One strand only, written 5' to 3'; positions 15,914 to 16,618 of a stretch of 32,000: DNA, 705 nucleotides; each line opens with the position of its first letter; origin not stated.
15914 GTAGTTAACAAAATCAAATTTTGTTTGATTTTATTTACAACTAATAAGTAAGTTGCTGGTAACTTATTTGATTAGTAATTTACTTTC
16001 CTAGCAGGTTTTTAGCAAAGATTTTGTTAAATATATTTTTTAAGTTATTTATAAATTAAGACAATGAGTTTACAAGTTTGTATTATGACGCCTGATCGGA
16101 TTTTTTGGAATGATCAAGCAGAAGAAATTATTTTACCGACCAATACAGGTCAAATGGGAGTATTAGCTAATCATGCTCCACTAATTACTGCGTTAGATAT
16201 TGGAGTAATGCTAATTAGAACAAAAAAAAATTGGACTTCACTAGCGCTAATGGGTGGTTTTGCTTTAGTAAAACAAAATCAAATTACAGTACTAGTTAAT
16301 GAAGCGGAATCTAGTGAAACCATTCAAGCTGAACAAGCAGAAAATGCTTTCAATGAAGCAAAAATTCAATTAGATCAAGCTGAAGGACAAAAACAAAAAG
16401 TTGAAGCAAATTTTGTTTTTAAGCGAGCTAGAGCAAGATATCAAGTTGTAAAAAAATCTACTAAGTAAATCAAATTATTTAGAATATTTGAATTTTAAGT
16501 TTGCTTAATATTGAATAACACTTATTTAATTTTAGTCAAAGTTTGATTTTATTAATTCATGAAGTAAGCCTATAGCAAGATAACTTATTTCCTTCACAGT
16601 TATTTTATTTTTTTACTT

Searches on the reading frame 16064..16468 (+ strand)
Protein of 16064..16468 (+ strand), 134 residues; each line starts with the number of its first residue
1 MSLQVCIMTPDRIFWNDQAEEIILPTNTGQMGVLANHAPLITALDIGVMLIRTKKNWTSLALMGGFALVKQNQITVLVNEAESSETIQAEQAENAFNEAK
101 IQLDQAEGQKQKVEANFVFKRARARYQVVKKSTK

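Call 11: search_protein_families(library=pfam, proteins=[window:16064-16468:+])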
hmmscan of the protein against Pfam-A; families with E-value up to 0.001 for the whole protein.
window:16064-16468:+ (134 aa): 2 families
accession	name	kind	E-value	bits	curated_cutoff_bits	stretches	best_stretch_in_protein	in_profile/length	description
PF02823.21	ATP-synt_DE_N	-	3e-27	94.8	27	1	3-81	1-80/80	ATP synthase, Delta/Epsilon chain, beta-sandwich domain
PF00401.25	ATP-synt_DE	-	3.2e-06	27.6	24.6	1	86-130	2-47/47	ATP synthase, Delta/Epsilon chain, long alpha-helix domain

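Call 27: find_encoding_contigs(protein=window:16064-16468:+, flank=10000, max_places=8)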
Protein window:16064-16468:+ (134 aa): 1 contig read that carries it; 1 place shown.
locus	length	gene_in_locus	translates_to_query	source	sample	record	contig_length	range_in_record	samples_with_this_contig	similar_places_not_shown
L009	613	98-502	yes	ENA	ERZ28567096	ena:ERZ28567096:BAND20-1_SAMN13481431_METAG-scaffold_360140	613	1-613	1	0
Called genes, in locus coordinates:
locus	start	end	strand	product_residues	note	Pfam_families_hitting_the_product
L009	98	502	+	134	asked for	PF02823:ATP-synt_DE_N, PF00401:ATP-synt_DE (weak)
